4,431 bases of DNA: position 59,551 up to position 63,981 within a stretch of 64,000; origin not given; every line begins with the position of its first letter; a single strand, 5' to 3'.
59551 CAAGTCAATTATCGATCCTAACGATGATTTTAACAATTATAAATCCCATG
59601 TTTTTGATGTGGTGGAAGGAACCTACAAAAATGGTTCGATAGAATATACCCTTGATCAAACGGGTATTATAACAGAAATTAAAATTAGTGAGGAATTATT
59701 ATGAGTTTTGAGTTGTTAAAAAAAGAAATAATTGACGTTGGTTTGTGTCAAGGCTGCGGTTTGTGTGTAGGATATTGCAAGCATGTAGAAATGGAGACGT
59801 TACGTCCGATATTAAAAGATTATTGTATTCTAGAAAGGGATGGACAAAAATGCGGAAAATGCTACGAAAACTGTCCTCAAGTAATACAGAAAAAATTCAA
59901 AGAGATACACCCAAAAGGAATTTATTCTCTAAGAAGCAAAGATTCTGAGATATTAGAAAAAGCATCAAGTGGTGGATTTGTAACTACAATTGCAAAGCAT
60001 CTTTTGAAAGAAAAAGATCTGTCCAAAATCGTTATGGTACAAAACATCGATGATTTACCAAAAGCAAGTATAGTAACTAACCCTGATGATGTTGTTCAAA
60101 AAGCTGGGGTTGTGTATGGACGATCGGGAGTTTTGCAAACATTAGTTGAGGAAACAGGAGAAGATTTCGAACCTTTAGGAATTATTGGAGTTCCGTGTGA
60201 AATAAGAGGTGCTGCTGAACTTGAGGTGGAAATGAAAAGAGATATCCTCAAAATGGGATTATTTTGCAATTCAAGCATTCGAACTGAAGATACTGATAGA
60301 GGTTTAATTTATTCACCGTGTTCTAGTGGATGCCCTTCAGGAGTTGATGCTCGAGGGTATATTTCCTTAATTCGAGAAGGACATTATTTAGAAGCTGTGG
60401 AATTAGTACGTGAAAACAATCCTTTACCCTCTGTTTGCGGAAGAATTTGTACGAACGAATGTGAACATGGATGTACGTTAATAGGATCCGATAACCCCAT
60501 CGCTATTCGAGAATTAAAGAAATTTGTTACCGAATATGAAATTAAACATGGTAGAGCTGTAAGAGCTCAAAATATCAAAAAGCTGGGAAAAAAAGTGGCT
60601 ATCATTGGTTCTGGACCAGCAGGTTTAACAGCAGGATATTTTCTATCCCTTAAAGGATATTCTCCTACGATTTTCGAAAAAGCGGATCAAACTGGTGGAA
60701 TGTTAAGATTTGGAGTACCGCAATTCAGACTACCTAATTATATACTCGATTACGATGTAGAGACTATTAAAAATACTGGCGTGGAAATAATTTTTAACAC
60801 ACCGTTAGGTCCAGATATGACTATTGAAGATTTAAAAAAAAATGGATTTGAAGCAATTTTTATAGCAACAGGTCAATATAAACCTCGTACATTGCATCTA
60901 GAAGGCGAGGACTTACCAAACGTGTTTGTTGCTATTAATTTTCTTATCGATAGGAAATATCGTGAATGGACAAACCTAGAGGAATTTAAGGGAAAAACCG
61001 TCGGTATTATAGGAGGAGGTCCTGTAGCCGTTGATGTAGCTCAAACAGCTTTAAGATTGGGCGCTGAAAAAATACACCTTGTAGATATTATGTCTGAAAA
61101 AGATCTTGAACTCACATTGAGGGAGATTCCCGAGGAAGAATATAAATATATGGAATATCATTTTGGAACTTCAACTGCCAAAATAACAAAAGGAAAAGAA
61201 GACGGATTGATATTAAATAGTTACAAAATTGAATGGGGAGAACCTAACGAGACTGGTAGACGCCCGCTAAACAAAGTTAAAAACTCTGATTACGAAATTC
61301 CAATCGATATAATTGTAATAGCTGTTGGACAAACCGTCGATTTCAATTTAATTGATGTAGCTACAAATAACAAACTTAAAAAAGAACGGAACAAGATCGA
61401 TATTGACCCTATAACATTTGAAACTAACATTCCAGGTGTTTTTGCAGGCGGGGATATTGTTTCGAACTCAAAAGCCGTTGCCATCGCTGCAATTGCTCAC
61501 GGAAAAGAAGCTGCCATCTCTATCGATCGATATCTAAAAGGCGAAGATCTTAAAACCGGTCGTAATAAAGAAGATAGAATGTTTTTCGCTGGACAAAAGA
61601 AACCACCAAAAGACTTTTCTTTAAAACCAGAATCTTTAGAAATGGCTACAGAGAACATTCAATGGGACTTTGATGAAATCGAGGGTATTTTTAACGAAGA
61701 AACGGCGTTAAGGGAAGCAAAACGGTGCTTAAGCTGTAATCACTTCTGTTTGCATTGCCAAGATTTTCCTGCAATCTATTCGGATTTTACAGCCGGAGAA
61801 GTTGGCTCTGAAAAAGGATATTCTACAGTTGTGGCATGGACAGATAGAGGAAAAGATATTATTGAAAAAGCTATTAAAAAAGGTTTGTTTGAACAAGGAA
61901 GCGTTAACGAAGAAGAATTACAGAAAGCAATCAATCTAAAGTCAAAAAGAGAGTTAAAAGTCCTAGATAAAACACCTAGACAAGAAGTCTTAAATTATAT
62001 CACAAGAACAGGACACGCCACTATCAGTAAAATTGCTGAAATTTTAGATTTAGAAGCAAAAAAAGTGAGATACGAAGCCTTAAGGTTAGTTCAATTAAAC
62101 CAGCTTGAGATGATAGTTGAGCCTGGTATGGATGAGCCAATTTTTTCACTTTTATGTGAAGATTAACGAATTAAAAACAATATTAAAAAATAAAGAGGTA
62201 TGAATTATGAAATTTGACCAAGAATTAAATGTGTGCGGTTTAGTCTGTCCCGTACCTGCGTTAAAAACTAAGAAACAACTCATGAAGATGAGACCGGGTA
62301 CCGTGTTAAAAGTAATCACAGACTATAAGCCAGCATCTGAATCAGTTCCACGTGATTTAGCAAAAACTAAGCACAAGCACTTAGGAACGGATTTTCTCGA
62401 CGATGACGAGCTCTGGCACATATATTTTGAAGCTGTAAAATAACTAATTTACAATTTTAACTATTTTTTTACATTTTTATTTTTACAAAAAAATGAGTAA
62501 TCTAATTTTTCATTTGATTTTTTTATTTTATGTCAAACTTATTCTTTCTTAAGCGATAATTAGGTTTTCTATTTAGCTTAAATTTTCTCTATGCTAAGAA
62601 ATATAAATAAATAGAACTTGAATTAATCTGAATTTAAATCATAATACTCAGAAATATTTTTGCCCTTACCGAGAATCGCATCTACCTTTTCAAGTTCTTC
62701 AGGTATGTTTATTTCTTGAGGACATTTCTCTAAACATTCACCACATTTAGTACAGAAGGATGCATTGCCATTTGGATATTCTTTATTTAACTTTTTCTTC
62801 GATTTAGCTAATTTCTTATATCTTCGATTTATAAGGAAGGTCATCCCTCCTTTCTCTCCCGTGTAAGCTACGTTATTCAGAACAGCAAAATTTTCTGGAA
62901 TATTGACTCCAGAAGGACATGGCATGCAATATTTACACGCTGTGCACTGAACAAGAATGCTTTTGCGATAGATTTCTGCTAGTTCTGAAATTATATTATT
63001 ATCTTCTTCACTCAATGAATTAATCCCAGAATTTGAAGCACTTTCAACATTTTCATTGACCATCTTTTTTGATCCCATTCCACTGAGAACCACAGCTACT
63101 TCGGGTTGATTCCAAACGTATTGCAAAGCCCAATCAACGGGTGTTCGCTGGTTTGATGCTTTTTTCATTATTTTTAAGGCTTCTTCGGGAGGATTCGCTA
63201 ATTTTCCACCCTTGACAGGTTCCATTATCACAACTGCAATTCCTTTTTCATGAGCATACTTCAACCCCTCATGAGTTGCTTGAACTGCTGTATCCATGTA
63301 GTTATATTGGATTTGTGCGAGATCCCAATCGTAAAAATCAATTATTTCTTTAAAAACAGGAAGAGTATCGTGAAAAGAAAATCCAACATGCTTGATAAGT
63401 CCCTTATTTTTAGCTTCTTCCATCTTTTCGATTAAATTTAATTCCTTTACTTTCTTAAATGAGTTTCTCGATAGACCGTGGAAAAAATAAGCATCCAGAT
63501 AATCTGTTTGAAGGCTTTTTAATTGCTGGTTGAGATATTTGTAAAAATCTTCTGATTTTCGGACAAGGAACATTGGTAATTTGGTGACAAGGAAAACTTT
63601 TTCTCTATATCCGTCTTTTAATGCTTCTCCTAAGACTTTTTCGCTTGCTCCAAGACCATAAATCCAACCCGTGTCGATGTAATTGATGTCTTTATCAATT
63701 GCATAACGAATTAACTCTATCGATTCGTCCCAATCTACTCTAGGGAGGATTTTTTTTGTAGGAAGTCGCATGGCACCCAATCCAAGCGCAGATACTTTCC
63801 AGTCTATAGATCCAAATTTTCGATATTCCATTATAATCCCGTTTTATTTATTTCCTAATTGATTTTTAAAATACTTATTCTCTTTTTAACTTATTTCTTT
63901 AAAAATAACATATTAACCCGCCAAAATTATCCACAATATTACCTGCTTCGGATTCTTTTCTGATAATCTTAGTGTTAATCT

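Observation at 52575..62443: Hybrid cluster: TusA-DsrEFH-DsrE3-like sulfur relay joined to HdrCBA-MvhD-MvhG-like-FrhB::GltD, bracketed by two TusA genes, no hydrogenase large subunit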

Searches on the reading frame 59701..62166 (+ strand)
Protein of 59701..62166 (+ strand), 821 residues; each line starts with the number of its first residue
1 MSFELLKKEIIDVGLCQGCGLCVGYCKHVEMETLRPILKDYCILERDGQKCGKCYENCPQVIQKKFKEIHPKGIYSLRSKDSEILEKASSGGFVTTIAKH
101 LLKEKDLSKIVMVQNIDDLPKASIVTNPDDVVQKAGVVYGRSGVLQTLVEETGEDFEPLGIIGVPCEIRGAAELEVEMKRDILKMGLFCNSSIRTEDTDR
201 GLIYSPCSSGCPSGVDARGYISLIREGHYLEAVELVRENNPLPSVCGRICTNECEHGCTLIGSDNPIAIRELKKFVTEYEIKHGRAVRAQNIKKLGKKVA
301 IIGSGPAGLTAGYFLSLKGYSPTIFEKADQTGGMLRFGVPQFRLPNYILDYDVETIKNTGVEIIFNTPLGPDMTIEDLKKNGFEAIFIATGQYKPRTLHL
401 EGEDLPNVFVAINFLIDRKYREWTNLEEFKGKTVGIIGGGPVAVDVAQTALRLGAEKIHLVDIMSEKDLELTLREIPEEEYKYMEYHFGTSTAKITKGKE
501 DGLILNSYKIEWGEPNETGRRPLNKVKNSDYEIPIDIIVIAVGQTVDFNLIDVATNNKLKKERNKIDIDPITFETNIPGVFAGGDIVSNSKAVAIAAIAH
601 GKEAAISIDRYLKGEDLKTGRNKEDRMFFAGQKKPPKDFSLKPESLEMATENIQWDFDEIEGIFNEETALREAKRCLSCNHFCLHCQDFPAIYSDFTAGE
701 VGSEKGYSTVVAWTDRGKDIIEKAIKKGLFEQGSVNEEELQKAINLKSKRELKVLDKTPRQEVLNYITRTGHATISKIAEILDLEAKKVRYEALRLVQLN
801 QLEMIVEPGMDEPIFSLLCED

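Call 4: search_protein_families(library=pfam, proteins=[window:59701-62166:+], max_evalue=0.01)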
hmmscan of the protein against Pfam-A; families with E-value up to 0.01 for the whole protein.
window:59701-62166:+ (821 aa): 14 families
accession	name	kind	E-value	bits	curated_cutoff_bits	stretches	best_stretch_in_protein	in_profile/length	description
PF07992.20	Pyr_redox_2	-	1.9e-25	90.3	26.1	1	297-601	1-291/291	Pyridine nucleotide-disulphide oxidoreductase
PF14691.11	Fer4_20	-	5.2e-24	84.7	25.8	2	205-283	30-111/113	Dihydroprymidine dehydrogenase domain II, 4Fe-4S cluster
PF04432.18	FrhB_FdhB_C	-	3.9e-16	59.7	23.3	1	665-736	79-148/150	Coenzyme F420 hydrogenase/dehydrogenase, beta subunit C terminus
PF04422.18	FrhB_FdhB_N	-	1.6e-13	51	22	1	75-147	2-76/78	Coenzyme F420 hydrogenase/dehydrogenase, beta subunit N-term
PF13738.12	Pyr_redox_3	-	9e-12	45.3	30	1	385-584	127-305/305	Pyridine nucleotide-disulphide oxidoreductase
PF13450.12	NAD_binding_8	-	2.5e-09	37.7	21.9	1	301-357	1-53/68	NAD(P)-binding Rossmann-like domain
PF00070.33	Pyr_redox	-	3.5e-07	31.1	22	0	434-497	2-68/82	Pyridine nucleotide-disulphide oxidoreductase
PF00743.25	FMO-like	-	2.5e-06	26.7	22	1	297-337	2-42/532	Flavin-binding monooxygenase-like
PF01494.25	FAD_binding_3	-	7.6e-05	22.5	22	1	298-331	3-36/349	FAD binding domain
PF01266.30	DAO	-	0.00033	20.7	27.9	1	298-332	1-35/353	FAD dependent oxidoreductase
PF00890.30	FAD_binding_2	-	0.00053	19.7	20.4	1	299-337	2-40/414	FAD binding domain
PF02826.25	2-Hacid_dh_C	-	0.0016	18.3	25.1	1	421-466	26-70/178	D-isomer specific 2-hydroxyacid dehydrogenase, NAD binding domain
PF01946.23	Thi4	-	0.0023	17.6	26.2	1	297-338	18-60/235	Thi4 family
PF13241.12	NAD_binding_7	-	0.0085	17.1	22.1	0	429-470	5-45/104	Putative NAD(P)-binding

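Call 6: find_encoding_contigs(protein=window:59701-62166:+, flank=10000, max_places=6)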
Protein window:59701-62166:+ (821 aa): 3 contigs read that carry it; 3 places shown.
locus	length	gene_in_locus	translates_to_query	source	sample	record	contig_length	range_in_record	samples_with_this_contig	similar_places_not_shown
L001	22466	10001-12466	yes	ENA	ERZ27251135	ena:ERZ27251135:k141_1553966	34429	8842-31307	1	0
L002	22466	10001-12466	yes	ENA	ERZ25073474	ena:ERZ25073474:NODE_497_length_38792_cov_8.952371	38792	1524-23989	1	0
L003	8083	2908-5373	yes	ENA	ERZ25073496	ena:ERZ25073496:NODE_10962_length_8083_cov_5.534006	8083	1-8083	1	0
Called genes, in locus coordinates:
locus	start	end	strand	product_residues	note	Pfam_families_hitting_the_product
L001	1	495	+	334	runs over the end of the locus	PF00676:E1_dh, PF02775:TPP_enzyme_C (faint), PF13292:DXP_synthase_N (weak)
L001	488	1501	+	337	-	PF02779:Transket_pyr, PF02780:Transketolase_C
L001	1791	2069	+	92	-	-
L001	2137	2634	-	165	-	PF13404:HTH_AsnC-type, PF13412:HTH_24 (weak), PF01037:AsnC_trans_reg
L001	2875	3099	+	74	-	PF01206:TusA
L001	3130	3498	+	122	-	PF02635:DsrE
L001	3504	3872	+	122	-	PF02635:DsrE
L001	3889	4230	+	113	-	PF04077:DsrH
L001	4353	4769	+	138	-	PF13686:DrsE_2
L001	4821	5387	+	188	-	PF13183:Fer4_8, PF12838:Fer4_7 (weak), PF13187:Fer4_9, PF13534:Fer4_17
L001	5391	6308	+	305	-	PF02754:CCG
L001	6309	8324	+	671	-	PF07992:Pyr_redox_2 (faint), PF12831:FAD_oxidored (faint), PF13450:NAD_binding_8 (weak), PF13534:Fer4_17 (faint), PF13187:Fer4_9, PF13237:Fer4_10 (weak), PF12838:Fer4_7 (weak), PF14697:Fer4_21 (weak), +5 more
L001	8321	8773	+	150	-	PF02662:FlpD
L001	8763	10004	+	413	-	PF01058:Oxidored_q6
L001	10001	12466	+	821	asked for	PF04422:FrhB_FdhB_N, PF14691:Fer4_20, PF00070:Pyr_redox (faint), PF00743:FMO-like (faint), PF07992:Pyr_redox_2, PF13450:NAD_binding_8, PF13738:Pyr_redox_3 (weak), PF04432:FrhB_FdhB_C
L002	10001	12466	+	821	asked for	PF04422:FrhB_FdhB_N, PF14691:Fer4_20, PF00070:Pyr_redox (faint), PF00743:FMO-like (faint), PF07992:Pyr_redox_2, PF13450:NAD_binding_8, PF13738:Pyr_redox_3 (weak), PF04432:FrhB_FdhB_C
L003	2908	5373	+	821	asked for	PF04422:FrhB_FdhB_N, PF14691:Fer4_20, PF00070:Pyr_redox (faint), PF00743:FMO-like (faint), PF07992:Pyr_redox_2, PF13450:NAD_binding_8, PF13738:Pyr_redox_3 (weak), PF04432:FrhB_FdhB_C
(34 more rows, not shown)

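Call 25: search_solved_structures(query=window:59701-62166:+, max_evalue=0.001, show_alignments=0)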
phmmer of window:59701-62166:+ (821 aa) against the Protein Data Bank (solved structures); distinct sequences matched with E-value up to 0.001: 70 (the best 60 are shown).
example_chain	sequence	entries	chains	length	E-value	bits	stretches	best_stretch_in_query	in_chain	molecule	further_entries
9n5u_A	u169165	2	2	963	1.7e-92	313.9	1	182-616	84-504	NfnA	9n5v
9bov_A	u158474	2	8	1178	1.6e-82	280.9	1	199-687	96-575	Molybdopterin oxidoreductase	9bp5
8oh5_C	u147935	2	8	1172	9.2e-79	268.5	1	199-688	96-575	Formate dehydrogenase-O, major subunit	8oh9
5jca_L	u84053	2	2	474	5.6e-67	229.6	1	204-615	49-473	NADH-dependent Ferredoxin:NADP Oxidoreductase (NfnI) subunit alpha | NADH-dependent Ferredoxin:NADP Oxidoreductase subunit alpha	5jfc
4ylf_B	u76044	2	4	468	3.3e-63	217.1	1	205-615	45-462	Dihydropyrimidine dehydrogenase subunit A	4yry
5vj7_A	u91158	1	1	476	3.7e-60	207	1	204-613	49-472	Oxidoreductase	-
7mfm_I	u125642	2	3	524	3.9e-54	187.1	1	207-620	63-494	Glutamate synthase (NADPH) small chain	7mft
6s6s_G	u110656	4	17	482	1.5e-48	168.6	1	207-614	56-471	Glutamate synthase [NADPH] small chain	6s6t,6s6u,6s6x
2vdc_G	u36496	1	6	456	2.9e-48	167.7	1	207-614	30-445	GLUTAMATE SYNTHASE [NADPH] SMALL CHAIN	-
1gt8_A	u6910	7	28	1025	1.3e-42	148.9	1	205-615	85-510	DIHYDROPYRIMIDINE DEHYDROGENASE | Dihydropyrimidine dehydrogenase [NADP(+)]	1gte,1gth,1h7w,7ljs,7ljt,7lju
1h7x_A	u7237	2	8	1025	1.3e-42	148.9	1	205-615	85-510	DIHYDROPYRIMIDINE DEHYDROGENASE | Dihydropyrimidine dehydrogenase [NADP(+)]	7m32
7m31_A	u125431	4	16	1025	1.3e-42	148.9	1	205-615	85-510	Dihydropyrimidine dehydrogenase [NADP(+)]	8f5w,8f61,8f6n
8rja_E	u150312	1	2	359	9.2e-25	89.9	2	3-171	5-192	Coenzyme F420 hydrogenase/dehydrogenase, beta subunit C terminus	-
8riu_B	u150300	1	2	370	4.3e-22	81.1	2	7-205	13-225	Coenzyme F420 hydrogenase/dehydrogenase, beta subunit C terminus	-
7np8_A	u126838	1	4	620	1.3e-20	76.2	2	6-175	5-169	Coenzyme F420-dependent sulfite reductase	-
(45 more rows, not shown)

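Call 86: search_protein_families(library=ncbifam, proteins=[window:59701-62166:+], max_evalue=0.001)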
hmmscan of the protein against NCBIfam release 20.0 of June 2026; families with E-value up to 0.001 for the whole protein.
window:59701-62166:+ (821 aa): 56 families (the best 25 are shown)
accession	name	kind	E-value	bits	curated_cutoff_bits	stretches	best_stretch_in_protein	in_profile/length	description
NF009410.0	PRK12771.1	subfamily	7e-119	398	516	1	204-688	47-519/566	NAD(P)-binding protein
NF009454.0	PRK12814.1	equivalog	1.7e-106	357.1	916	1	194-680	91-573/657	putative NADPH-dependent glutamate synthase small subunit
NF009414.0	PRK12778.1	equivalog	1.8e-93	314.2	1103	1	205-614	337-751/752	bifunctional dihydroorotate dehydrogenase B NAD binding subunit/NADPH-dependent glutamate synthase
TIGR01316.1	gltA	equivalog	5e-86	289.3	471.75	1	204-612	35-449/449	NADPH-dependent glutamate synthase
NF010590.0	PRK13984.1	equivalog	3.2e-80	270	946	1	198-615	189-609/611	putative oxidoreductase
TIGR03315.1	Se_ygfK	equivalog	1.2e-79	268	835.3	1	205-688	445-895/1012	putative selenate reductase subunit YgfK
TIGR01318.1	gltD_gamma_fam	subfamily_domain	8.7e-72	242.2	482.95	1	205-613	48-466/467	glutamate synthase, small subunit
TIGR01317.1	GOGAT_sm_gam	subfamily_domain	4.8e-67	226.9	447.7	1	199-615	46-481/485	glutamate synthase small subunit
NF009408.0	PRK12769.1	equivalog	8.1e-62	209.3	1003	1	206-615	235-654/659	formate-dependent uric acid utilization protein AegA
NF009413.0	PRK12775.1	equivalog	1.8e-60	204.8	1895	1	204-636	338-778/1006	putative trifunctional 2-polyprenylphenol hydroxylase/glutamate synthase subunit beta/ferritin domain-containing protein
NF009415.0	PRK12779.1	equivalog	5.7e-59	199.9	1519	1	208-609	211-623/944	putative bifunctional glutamate synthase subunit beta/2-polyprenylphenol hydroxylase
NF009451.0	PRK12809.1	equivalog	2e-52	178.3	1154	1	206-606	218-628/639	formate-dependent uric acid utilization protein YgfT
NF045663.1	diclust_near_Sec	equivalog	1.4e-51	175.5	530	2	205-396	18-202/759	pyridine nucleotide-disulfide oxidoreductase/dicluster-binding protein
NF009409.0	PRK12770.1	subfamily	1.9e-50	171.9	343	1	289-616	11-354/360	putative glutamate synthase subunit beta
NF006807.0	PRK09325.1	subfamily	6e-28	97.7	269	2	72-191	8-137/283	coenzyme F420-reducing hydrogenase subunit beta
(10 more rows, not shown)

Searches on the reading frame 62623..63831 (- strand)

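Call 4: search_protein_families(library=pfam, proteins=[window:62623-63831:-], max_evalue=0.01)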
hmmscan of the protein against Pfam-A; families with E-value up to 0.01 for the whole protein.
window:62623-63831:- (402 aa): 9 families
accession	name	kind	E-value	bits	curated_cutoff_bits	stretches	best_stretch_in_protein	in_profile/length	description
PF00248.27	Aldo_ket_red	-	6.4e-41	140.8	24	1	16-284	2-289/291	Aldo/keto reductase family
PF13187.11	Fer4_9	-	8.1e-09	35.8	27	1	295-373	1-50/52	4Fe-4S dicluster domain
PF13237.11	Fer4_10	-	1.3e-06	28.6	25.5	1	295-371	8-53/53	4Fe-4S dicluster domain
PF13746.11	Fer4_18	-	1.4e-06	28.9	27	1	321-380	27-81/114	4Fe-4S dicluster domain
PF13183.11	Fer4_8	-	4.7e-06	27.5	27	1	295-374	4-68/68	4Fe-4S dicluster domain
PF13534.11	Fer4_17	-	0.00013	22.9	22.2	1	295-375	1-61/61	4Fe-4S dicluster domain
PF14691.11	Fer4_20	-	0.0016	18.6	25.8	1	339-384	3-50/113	Dihydroprymidine dehydrogenase domain II, 4Fe-4S cluster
PF14697.11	Fer4_21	-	0.0055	17.3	35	0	358-372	39-53/59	4Fe-4S dicluster domain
PF00037.32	Fer4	-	0.0058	16.8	21.1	1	356-373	4-21/24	4Fe-4S binding domain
